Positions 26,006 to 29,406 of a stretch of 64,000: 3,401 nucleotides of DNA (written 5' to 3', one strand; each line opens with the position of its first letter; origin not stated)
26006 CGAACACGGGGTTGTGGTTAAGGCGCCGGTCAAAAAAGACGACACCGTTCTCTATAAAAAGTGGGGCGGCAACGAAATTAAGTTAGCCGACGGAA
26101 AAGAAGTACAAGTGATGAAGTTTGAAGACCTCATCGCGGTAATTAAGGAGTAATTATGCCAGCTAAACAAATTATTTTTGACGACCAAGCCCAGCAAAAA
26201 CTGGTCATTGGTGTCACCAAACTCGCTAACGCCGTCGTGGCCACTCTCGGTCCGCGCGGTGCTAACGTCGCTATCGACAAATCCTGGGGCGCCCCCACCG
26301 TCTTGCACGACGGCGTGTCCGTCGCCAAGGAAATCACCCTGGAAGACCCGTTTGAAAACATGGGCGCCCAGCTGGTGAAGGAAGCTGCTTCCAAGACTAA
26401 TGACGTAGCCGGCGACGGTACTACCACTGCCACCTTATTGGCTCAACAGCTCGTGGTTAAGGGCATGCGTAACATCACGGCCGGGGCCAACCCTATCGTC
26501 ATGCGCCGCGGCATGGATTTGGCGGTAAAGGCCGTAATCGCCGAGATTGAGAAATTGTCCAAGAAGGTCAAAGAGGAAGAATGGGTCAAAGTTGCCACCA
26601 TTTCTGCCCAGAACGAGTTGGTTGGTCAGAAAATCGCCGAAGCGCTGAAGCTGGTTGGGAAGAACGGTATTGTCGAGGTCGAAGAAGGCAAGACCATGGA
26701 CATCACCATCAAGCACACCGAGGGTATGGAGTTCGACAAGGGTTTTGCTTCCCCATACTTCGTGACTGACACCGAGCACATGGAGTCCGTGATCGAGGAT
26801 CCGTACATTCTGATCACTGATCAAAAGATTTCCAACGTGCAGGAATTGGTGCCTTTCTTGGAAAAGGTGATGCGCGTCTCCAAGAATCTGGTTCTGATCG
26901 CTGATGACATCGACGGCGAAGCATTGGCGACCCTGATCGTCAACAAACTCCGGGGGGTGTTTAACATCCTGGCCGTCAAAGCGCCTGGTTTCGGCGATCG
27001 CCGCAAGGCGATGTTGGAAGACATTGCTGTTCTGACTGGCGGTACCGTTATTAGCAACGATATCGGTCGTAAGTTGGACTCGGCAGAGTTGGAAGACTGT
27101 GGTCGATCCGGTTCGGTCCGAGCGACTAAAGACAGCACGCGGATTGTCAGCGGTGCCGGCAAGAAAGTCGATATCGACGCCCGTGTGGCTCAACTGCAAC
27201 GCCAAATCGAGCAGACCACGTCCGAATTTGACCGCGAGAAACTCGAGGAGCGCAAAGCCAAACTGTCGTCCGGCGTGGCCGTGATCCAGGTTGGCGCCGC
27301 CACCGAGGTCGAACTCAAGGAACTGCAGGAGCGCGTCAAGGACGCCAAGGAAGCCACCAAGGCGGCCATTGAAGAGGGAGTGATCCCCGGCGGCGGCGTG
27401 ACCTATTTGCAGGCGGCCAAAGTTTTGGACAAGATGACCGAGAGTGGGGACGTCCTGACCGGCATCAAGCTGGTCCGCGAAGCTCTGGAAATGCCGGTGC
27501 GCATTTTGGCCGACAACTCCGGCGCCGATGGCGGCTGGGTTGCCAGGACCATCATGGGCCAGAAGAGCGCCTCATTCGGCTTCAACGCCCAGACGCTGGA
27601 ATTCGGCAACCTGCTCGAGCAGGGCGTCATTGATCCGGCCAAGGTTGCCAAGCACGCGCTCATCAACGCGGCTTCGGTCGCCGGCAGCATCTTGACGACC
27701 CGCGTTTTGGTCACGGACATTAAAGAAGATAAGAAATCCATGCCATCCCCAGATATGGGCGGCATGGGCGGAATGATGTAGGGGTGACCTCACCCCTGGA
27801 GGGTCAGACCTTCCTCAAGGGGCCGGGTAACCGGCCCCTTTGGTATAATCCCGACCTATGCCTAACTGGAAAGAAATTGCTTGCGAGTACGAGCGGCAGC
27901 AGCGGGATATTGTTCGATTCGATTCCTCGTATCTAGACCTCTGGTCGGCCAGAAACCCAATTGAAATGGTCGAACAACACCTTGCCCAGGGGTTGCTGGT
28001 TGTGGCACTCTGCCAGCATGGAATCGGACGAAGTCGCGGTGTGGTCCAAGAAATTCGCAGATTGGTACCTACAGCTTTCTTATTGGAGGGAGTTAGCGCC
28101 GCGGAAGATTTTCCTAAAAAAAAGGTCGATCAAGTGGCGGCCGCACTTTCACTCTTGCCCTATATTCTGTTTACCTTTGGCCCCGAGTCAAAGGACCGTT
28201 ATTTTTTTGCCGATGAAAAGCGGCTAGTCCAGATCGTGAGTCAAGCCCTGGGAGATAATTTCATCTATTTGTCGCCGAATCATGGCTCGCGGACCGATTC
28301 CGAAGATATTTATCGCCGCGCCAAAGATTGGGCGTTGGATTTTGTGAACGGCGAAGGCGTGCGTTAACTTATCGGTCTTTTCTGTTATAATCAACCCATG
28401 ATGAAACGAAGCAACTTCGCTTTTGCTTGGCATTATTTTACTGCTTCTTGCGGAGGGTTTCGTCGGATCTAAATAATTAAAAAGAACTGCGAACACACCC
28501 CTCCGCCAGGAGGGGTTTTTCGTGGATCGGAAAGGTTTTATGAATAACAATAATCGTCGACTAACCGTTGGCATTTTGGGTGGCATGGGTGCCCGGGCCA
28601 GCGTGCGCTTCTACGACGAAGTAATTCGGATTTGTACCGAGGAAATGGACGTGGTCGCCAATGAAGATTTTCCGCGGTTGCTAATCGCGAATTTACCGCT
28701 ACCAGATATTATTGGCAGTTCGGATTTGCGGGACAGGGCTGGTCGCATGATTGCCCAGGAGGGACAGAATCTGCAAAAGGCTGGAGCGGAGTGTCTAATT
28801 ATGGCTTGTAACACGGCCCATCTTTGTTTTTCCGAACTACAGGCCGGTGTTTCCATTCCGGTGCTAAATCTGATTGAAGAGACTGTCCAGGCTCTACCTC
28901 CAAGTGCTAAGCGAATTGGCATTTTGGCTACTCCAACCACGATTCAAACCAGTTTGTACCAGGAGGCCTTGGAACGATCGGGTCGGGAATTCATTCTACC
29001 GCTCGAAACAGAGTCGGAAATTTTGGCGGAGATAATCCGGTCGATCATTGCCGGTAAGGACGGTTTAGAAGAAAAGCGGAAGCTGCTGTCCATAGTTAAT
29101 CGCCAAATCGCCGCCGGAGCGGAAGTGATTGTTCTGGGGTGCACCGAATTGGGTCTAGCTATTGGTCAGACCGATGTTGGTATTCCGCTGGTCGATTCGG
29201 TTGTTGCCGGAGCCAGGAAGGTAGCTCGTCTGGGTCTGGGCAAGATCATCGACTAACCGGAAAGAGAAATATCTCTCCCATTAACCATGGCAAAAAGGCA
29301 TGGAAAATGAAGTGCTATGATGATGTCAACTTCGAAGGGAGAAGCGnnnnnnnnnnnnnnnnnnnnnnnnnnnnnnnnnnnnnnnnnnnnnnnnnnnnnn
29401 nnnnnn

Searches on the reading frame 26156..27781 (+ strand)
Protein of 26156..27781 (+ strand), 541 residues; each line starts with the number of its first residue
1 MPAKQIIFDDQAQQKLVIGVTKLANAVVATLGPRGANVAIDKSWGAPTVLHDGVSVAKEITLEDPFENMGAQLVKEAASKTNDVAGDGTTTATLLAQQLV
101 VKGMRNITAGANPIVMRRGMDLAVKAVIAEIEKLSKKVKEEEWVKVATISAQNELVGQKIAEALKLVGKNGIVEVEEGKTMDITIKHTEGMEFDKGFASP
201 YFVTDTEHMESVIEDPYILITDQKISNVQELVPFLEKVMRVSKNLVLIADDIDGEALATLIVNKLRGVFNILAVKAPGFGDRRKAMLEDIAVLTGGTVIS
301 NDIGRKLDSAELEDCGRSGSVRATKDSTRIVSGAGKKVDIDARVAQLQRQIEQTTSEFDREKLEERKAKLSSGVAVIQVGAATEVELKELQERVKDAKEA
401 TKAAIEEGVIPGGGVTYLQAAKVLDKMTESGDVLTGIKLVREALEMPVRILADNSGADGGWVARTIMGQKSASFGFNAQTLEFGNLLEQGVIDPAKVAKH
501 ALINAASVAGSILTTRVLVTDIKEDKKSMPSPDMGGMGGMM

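Call 11: search_protein_families(library=ncbifam, proteins=[window:26156-27781:+])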
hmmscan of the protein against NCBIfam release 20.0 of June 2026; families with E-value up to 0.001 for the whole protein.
window:26156-27781:+ (541 aa): 18 families
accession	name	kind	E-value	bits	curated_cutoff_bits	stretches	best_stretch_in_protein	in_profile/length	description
NF000592.1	PRK00013.1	subfamily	5.9e-217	721.3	397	1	3-522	1-523/524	chaperonin GroEL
NF009489.0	PRK12851.1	subfamily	9.7e-215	714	464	1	1-534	1-536/541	chaperonin GroEL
TIGR02348.1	GroEL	equivalog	3.7e-214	712.1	582.1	1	3-525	1-526/526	chaperonin GroEL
NF009487.0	PRK12849.1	subfamily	3.1e-213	709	352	1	3-539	2-539/543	chaperonin GroEL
NF009488.0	PRK12850.1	subfamily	2.7e-211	702.8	475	1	1-539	1-541/544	chaperonin GroEL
NF010704.0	PRK14104.1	subfamily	1.2e-186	621.3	1041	1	1-540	1-544/546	chaperonin GroEL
NF038369.1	GroEL3_Chlamy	exception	5e-74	249.8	600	1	5-518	5-505/506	variant chaperonin GroEL3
NF038370.1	GroEL2_Chlamy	exception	6.1e-58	196.7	600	1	17-520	16-520/533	variant chaperonin GroEL2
NF041082.2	thermosome_alpha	equivalog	7.9e-23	81.1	450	2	11-184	17-188/519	thermosome subunit alpha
NF041083.2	thermosome_beta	equivalog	1.9e-22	80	400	2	10-180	16-184/520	thermosome subunit beta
TIGR02339.1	thermosome_arch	subfamily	3.7e-22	78.8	671.1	2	9-176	14-183/521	thermosome subunit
TIGR02345.1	chap_CCT_eta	equivalog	3e-19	68.7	669.2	2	19-161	26-165/523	T-complex protein 1 subunit eta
TIGR02347.1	chap_CCT_zeta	equivalog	1.5e-18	66.6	587.15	2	19-175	24-179/531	T-complex protein 1 subunit zeta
TIGR02342.1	chap_CCT_delta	equivalog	6.2e-13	48.1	695.35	1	17-180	15-176/517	T-complex protein 1 subunit delta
TIGR02344.1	chap_CCT_gamma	equivalog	2.5e-12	46.1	553.45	2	13-149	18-150/526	T-complex protein 1 subunit gamma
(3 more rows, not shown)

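Call 55: find_homologous_proteins(query=window:26156-27781:+, max_evalue=1e-100)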
Query window:26156-27781:+ (541 aa): 8000 proteins with E <= 1e-100 among 8000 candidates; the best 120 are listed.
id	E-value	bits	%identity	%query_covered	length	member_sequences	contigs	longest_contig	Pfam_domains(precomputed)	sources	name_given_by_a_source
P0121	0.0e+0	1139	100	100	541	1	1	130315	PF00118.30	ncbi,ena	-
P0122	0.0e+0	1095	96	100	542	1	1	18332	PF00118.30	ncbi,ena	-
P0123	0.0e+0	1089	96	100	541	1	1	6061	PF00118.30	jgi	jgi:chaperonin GroEL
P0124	0.0e+0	1016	87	99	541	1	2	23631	PF00118.30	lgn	-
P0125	1.2e-296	1002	86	99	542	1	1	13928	PF00118.30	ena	-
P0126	2.0e-291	985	86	99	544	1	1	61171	PF00118.30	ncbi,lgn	-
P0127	6.1e-272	921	81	99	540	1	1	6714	PF00118.30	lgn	-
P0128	1.8e-267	906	79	98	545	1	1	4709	PF00118.30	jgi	jgi:chaperonin GroEL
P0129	4.8e-267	905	79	98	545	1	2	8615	PF00118.30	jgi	jgi:chaperonin GroEL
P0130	1.6e-266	903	79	98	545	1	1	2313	PF00118.30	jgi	jgi:chaperonin GroEL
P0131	6.5e-266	901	79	97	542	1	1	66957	PF00118.30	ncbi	-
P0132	2.2e-265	899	77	98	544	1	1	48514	PF00118.30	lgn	-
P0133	2.8e-264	896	78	100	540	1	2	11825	PF00118.30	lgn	-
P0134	8.1e-263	891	77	100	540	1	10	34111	PF00118.30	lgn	-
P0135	1.1e-261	887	78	100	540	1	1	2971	PF00118.30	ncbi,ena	-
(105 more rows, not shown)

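Call 56: find_encoding_contigs(protein=P0122, flank=5000, max_places=2)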
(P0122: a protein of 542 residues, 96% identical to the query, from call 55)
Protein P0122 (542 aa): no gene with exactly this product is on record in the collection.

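Call 57: find_encoding_contigs(protein=P0124, flank=5000, max_places=2)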
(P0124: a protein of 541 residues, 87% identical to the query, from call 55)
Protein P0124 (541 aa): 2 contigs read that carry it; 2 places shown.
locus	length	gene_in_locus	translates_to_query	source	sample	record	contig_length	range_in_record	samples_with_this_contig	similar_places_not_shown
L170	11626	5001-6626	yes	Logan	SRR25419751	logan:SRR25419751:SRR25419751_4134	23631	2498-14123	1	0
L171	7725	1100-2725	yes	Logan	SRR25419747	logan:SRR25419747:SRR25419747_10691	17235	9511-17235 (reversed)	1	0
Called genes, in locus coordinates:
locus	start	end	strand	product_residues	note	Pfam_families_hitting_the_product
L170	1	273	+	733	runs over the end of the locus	PF00912:Transgly, PF00905:Transpeptidase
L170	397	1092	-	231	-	PF02224:Cytidylate_kin, PF13189:Cytidylate_kin2, PF13238:AAA_18 (faint)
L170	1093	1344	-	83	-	PF18917:LiaI-LiaF-like_TM1 (weak), PF22570:LiaF-TM (weak)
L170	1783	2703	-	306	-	PF00056:Ldh_1_N, PF03807:F420_oxidored (faint), PF02866:Ldh_1_C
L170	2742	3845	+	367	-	PF01820:Dala_Dala_lig_N, PF02786:CPSase_L_D2 (faint), PF02222:ATP-grasp (faint), PF07478:Dala_Dala_lig_C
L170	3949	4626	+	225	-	PF01066:CDP-OH_P_transf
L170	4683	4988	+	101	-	PF00166:Cpn10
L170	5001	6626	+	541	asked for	PF00118:Cpn60_TCP1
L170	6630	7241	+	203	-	-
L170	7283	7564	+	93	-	-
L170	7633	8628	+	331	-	-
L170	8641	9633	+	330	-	-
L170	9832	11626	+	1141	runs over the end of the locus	PF04563:RNA_pol_Rpb2_1, PF04561:RNA_pol_Rpb2_2, PF04565:RNA_pol_Rpb2_3, PF10385:RNA_pol_Rpb2_45, PF00562:RNA_pol_Rpb2_6, PF04560:RNA_pol_Rpb2_7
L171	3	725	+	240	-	?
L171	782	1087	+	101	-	PF00166:Cpn10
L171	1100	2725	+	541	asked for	PF00118:Cpn60_TCP1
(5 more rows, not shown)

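Call 58: find_encoding_contigs(protein=P0126, flank=5000, max_places=2)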
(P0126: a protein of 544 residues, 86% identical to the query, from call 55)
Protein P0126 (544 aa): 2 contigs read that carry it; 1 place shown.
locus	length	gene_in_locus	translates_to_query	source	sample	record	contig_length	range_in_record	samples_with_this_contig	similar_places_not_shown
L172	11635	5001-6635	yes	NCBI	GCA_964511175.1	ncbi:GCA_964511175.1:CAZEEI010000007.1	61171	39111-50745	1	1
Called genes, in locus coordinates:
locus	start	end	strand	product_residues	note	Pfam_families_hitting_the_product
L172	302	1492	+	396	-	PF00764:Arginosuc_synth, PF20979:Arginosuc_syn_C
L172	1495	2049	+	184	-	-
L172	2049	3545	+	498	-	PF00206:Lyase_1, PF14698:ASL_C2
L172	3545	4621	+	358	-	PF05343:Peptidase_M42 (faint), PF01546:Peptidase_M20, PF07687:M20_dimer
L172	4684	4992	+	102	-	PF00166:Cpn10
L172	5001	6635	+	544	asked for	PF00118:Cpn60_TCP1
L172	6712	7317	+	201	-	-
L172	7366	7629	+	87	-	-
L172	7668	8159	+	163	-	-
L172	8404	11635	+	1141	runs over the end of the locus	PF04563:RNA_pol_Rpb2_1, PF04561:RNA_pol_Rpb2_2, PF04565:RNA_pol_Rpb2_3, PF10385:RNA_pol_Rpb2_45, PF00562:RNA_pol_Rpb2_6, PF04560:RNA_pol_Rpb2_7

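Call 60: find_encoding_contigs(protein=P0123, flank=5000, max_places=2)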
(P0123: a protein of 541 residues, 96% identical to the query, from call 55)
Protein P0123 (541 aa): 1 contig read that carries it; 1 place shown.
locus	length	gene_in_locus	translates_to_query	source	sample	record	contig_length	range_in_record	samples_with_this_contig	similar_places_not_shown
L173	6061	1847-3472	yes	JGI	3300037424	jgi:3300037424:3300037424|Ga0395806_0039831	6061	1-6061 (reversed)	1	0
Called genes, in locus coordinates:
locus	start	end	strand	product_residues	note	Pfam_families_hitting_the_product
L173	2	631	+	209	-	?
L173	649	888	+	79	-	-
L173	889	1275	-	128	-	PF13426:PAS_9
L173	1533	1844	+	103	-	PF00166:Cpn10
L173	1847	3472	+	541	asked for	PF00118:Cpn60_TCP1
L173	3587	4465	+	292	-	-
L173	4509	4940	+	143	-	-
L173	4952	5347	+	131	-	-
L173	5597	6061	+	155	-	?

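Call 63: find_encoding_contigs(protein=P0125, flank=7000, max_places=3)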
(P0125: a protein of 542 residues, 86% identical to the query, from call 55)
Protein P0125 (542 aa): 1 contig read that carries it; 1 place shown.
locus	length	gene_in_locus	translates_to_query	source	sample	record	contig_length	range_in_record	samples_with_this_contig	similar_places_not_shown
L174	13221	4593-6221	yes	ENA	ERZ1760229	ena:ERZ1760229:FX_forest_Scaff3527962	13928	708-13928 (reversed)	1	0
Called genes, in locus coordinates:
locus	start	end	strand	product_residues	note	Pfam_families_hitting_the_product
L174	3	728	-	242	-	?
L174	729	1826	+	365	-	PF01820:Dala_Dala_lig_N, PF02222:ATP-grasp (faint), PF07478:Dala_Dala_lig_C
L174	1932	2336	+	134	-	-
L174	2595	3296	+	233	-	PF08892:YqcI_YcgG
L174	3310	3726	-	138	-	-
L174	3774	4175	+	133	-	-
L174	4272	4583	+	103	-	PF00166:Cpn10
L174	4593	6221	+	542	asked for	PF00118:Cpn60_TCP1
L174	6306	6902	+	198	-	-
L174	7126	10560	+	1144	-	PF04563:RNA_pol_Rpb2_1, PF04561:RNA_pol_Rpb2_2, PF04565:RNA_pol_Rpb2_3, PF10385:RNA_pol_Rpb2_45, PF00562:RNA_pol_Rpb2_6, PF04560:RNA_pol_Rpb2_7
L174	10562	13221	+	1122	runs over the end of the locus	?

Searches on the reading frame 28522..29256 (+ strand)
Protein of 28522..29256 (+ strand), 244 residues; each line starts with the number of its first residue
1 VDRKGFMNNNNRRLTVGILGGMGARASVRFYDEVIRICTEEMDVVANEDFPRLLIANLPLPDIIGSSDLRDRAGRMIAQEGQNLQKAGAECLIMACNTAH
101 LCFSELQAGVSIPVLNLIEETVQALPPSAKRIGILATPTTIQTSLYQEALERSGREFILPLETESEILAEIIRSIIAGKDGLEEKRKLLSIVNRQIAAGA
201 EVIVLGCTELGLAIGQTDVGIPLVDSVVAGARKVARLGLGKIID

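Call 11: search_protein_families(library=ncbifam, proteins=[window:28522-29256:+])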
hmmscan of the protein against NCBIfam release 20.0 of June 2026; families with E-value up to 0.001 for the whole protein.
window:28522-29256:+ (244 aa): 7 families
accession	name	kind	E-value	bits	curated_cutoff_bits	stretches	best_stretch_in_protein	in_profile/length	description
NF052483.1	racemase_CuyB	equivalog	2.4e-45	155.3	190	1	16-235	1-222/225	cysteate racemase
TIGR00035.1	asp_race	subfamily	6.2e-37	127.4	93.1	1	15-237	4-226/236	amino acid racemase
NF007569.0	PRK10200.1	equivalog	1.9e-19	70.3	417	1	15-231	3-221/230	aspartate/glutamate racemase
TIGR00067.1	glut_race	equivalog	1e-13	51.3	146.65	1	89-209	62-182/251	glutamate racemase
NF002035.0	PRK00865.1-3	equivalog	1.8e-08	34.3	328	1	85-210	62-187/267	glutamate racemase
NF002034.1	PRK00865.1-1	equivalog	2.6e-06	26.9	408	1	89-236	62-214/260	glutamate racemase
NF005679.0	PRK07475.1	subfamily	0.00056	19.3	231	1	75-210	66-208/246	hypothetical protein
